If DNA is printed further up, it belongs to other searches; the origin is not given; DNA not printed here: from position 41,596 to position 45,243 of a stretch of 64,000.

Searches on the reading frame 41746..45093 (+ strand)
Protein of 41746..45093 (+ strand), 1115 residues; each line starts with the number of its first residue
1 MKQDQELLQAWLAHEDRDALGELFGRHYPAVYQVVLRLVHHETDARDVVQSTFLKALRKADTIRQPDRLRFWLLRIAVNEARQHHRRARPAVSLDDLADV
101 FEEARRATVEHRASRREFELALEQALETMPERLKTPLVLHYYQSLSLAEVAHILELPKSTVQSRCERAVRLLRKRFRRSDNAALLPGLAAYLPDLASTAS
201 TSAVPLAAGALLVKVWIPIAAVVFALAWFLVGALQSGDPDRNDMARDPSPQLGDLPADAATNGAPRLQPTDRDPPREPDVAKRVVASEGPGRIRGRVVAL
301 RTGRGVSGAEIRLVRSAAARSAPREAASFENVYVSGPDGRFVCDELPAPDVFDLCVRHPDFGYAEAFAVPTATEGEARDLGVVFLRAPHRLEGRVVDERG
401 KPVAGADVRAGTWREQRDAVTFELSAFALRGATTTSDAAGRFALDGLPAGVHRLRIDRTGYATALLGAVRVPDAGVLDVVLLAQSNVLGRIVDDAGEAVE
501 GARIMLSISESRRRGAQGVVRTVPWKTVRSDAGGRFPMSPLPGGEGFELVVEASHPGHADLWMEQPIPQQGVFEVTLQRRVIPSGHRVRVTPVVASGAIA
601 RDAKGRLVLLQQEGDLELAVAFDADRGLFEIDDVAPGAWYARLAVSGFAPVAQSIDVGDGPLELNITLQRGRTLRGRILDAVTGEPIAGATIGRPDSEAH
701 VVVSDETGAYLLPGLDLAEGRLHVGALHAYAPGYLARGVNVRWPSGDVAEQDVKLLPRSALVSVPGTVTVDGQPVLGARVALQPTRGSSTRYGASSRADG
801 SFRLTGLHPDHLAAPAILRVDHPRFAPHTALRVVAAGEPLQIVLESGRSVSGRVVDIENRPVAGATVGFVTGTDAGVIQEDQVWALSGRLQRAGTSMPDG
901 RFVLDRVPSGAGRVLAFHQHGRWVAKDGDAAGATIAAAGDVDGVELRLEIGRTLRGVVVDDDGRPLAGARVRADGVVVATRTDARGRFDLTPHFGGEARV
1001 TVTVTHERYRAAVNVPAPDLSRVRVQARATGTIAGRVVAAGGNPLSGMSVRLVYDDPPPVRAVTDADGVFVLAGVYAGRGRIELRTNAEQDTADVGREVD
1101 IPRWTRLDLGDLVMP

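Call 33: search_protein_families(library=pfam, proteins=[window:41746-45093:+], max_evalue=0.001)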
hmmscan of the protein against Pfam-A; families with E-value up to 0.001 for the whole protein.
window:41746-45093:+ (1115 aa): 11 families
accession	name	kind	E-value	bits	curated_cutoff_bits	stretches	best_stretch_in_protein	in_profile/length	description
PF13620.12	CarboxypepD_reg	-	4.9e-67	222.7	32.3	5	391-477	2-75/82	Carboxypeptidase regulatory-like domain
PF13715.12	CarbopepD_reg_2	-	5.8e-26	90.8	32.2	1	955-1003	2-51/88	CarboxypepD_reg-like domain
PF04542.20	Sigma70_r2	-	2.8e-14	53.1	24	1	23-89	1-69/71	Sigma-70 region 2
PF15976.11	CooC_C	-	1.9e-12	47.5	29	0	952-993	17-56/93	CS1-pili formation C-terminal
PF08281.18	Sigma70_r4_2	-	6.5e-10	38.9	25.7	1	120-171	2-53/54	Sigma-70, region 4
PF20598.4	DUF6795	-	1.1e-09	38.9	27.4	0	764-805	1-44/103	Domain of unknown function (DUF6795)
PF04545.22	Sigma70_r4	-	1.3e-09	37.9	24.1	1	125-174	1-50/50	Sigma-70, region 4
PF00775.27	Dioxygenase_C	-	2.4e-09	37.4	27.3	0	391-452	32-96/182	Dioxygenase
PF02369.22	Big_1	-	8.7e-09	35.8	34.9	0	953-1006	20-80/93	Bacterial Ig-like domain (group 1)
PF10670.15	DUF4198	-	3.4e-07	31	34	0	399-451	156-200/209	Domain of unknown function (DUF4198)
PF25020.1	TTR_TEN1-4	-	6.2e-07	29.7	27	0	954-1009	9-64/86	Teneurin TTR-like domain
